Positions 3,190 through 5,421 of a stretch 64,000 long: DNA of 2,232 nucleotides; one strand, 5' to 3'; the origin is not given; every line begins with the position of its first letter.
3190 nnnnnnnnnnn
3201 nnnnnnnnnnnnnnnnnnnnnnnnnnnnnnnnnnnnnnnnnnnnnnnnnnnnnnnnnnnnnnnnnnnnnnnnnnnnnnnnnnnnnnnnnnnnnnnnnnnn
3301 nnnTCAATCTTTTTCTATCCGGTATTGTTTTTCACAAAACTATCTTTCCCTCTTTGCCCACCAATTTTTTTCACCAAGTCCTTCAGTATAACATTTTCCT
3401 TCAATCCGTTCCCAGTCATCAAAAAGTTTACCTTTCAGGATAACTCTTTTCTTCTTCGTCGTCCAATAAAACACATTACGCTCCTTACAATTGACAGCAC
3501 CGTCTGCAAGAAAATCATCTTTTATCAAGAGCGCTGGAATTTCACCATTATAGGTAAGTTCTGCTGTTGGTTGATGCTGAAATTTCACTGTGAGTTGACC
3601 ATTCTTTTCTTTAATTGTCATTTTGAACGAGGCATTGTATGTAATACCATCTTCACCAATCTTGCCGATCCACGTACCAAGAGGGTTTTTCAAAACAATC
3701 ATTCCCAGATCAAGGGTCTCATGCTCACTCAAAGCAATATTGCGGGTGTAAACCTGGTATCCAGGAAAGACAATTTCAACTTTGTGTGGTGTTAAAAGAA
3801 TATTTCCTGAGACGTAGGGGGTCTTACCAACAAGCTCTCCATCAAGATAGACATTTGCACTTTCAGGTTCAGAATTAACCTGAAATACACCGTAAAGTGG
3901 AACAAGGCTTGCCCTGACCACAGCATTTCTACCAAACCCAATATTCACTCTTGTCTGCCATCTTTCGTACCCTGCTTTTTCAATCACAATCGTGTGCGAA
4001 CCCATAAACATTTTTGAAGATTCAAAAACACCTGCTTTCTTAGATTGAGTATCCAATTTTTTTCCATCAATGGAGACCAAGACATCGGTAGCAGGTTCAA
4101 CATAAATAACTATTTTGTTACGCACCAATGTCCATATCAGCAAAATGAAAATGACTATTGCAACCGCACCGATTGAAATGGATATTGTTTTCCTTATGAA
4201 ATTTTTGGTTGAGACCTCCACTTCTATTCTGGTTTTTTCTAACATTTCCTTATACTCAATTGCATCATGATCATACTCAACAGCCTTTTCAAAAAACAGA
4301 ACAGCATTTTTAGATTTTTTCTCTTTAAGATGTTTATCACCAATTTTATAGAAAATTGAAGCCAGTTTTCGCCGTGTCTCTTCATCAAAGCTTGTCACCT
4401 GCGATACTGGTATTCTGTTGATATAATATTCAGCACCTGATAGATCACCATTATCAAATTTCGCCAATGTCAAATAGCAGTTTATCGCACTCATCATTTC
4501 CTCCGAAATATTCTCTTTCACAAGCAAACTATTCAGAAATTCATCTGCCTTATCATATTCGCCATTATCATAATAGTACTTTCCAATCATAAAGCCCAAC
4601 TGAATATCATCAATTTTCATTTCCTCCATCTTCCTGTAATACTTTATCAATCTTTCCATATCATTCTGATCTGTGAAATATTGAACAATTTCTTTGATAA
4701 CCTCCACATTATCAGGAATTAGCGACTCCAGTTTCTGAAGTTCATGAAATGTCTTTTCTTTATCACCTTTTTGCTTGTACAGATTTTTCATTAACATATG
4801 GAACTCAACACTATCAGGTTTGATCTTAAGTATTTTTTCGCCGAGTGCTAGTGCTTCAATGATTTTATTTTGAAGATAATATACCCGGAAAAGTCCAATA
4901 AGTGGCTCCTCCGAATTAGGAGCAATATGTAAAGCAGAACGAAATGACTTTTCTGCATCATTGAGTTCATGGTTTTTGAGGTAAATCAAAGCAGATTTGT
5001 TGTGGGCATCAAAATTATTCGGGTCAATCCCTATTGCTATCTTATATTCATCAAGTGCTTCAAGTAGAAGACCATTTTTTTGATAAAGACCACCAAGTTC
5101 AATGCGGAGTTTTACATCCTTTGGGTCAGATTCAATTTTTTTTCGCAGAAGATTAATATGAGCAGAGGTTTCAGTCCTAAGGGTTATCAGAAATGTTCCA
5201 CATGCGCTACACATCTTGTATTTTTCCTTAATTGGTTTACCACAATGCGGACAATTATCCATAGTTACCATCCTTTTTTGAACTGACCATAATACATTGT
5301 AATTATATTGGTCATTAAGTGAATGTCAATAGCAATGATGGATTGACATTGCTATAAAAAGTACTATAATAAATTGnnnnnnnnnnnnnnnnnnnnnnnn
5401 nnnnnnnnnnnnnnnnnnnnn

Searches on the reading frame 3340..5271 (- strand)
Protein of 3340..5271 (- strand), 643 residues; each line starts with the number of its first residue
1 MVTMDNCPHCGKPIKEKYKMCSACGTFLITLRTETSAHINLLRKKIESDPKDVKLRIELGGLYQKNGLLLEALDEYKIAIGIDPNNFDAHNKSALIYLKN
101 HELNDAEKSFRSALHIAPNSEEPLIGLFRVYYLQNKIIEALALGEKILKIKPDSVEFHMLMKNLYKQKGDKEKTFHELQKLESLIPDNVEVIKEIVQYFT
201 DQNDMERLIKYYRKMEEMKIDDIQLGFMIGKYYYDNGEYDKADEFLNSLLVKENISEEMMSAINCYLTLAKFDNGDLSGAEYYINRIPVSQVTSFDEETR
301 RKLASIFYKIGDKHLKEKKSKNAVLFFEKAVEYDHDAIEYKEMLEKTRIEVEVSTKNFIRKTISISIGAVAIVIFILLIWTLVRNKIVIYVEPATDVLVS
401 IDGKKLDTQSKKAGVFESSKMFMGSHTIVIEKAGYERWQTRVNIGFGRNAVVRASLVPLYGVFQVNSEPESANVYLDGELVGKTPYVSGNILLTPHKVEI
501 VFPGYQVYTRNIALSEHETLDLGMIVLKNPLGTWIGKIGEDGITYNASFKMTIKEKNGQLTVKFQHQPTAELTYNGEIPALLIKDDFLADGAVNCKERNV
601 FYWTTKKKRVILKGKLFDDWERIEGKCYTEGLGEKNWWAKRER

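Call 66: search_protein_families(library=pfam, proteins=[window:3340-5271:-], max_evalue=0.001)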
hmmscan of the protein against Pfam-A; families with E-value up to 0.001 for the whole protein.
window:3340-5271:- (643 aa): 19 families
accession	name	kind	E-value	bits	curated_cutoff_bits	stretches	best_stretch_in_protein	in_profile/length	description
PF08308.17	PEGA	-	2.6e-15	56.5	20.8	1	463-522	4-63/71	PEGA domain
PF14559.12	TPR_19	-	2.5e-13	50.6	25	1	98-164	2-68/68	Tetratricopeptide repeat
PF07719.23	TPR_2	-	8.2e-13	47.8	27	0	88-119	2-33/34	Tetratricopeptide repeat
PF13431.12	TPR_17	-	2.2e-09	37.3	24.4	0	80-107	6-33/34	Tetratricopeptide repeat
PF00515.34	TPR_1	-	2.5e-09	37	27.8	0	88-119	2-33/34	Tetratricopeptide repeat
PF13414.12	TPR_11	-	2.3e-08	34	26.8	1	71-100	12-41/42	TPR repeat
PF13428.12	TPR_14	-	6.1e-08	33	23.5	0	91-127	5-41/44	Tetratricopeptide repeat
PF13181.12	TPR_8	-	1.3e-07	31.6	25.7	0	304-334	1-31/34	Tetratricopeptide repeat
PF23914.1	TPR_CcmH_CycH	-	7e-06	26.4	42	0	98-218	27-150/158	Cytochrome c-type biogenesis protein H TPR domain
PF08631.16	SPO22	-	7.8e-06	26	27.5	1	273-333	4-64/274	Meiosis protein SPO22/ZIP4 like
PF13424.12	TPR_12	-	1.3e-05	25.7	30.1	0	89-151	5-75/77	Tetratricopeptide repeat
PF13432.12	TPR_16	-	2.3e-05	25.2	32.7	0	62-120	6-64/65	Tetratricopeptide repeat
PF13715.12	CarbopepD_reg_2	-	2.3e-05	24.7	32.2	0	392-448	12-68/88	CarboxypepD_reg-like domain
PF12895.13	ANAPC3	-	2.4e-05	25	27.2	0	209-273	9-73/82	Anaphase-promoting complex, cyclosome, subunit 3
PF13240.11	Zn_Ribbon_1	-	0.00015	21.9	25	1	7-26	2-21/23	zinc-ribbon domain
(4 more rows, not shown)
